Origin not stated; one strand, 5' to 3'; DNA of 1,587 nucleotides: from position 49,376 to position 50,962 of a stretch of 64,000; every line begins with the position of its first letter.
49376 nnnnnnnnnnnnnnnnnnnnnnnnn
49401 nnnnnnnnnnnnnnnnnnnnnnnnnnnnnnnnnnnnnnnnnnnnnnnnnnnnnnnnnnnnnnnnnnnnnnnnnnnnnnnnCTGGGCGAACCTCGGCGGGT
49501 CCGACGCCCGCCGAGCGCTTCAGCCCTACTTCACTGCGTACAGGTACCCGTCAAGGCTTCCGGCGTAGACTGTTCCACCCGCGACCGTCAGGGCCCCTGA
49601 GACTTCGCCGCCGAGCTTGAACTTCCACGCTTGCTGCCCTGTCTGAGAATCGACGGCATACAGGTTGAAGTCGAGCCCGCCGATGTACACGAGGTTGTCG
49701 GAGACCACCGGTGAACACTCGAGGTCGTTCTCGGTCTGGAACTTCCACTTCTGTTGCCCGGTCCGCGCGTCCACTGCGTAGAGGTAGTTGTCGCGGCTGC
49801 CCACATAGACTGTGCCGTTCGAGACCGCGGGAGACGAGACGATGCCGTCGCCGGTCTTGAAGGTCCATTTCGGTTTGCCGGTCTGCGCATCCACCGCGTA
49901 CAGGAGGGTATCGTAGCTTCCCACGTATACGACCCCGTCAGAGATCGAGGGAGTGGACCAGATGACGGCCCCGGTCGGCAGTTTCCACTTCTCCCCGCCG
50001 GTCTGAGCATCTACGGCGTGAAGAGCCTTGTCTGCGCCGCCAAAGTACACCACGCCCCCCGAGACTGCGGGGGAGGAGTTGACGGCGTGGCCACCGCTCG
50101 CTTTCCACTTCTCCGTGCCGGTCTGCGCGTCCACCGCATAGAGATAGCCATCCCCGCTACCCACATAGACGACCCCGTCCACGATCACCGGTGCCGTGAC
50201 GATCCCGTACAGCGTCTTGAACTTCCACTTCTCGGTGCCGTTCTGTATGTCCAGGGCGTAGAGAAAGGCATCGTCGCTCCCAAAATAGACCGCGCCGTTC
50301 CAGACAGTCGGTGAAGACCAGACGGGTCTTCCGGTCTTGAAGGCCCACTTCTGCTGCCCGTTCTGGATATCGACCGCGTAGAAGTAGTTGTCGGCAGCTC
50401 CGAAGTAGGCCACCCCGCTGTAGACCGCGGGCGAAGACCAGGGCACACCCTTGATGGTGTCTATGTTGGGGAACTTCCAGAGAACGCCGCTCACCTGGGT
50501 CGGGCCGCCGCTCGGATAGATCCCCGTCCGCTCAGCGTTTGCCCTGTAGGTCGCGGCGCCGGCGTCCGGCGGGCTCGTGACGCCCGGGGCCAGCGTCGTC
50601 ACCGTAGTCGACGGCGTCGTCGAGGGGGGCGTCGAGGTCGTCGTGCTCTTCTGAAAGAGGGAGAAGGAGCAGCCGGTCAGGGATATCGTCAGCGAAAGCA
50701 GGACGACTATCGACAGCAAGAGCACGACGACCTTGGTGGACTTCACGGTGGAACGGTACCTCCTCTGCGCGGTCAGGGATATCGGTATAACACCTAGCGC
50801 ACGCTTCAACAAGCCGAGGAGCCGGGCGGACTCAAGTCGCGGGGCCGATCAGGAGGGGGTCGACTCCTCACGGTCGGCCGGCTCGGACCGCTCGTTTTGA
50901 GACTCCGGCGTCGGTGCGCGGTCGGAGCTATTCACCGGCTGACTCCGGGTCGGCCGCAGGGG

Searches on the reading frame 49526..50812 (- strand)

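Call 15: search_protein_families(library=pfam, proteins=[window:49526-50812:-], max_evalue=0.001)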
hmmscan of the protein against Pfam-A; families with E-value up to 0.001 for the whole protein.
window:49526-50812:- (428 aa): 4 families
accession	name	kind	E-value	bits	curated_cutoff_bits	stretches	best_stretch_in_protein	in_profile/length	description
PF13570.13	Beta-prop_ACSF4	-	7.6e-65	219.9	133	3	208-332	9-143/329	Beta-alanine-activating enzyme, beta-propeller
PF13360.13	PQQ_2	-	4e-49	167.8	27.6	3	144-280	5-146/233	Outer membrane protein assembly factor BamB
PF01011.28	PQQ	-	3e-32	112.5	26.7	2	326-362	51-87/595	Glucose/ethanol/alcohol dehydrogenase, beta-propeller domain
PF24796.1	WDR55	-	0.00013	21.5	200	0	251-427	64-248/296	WDR55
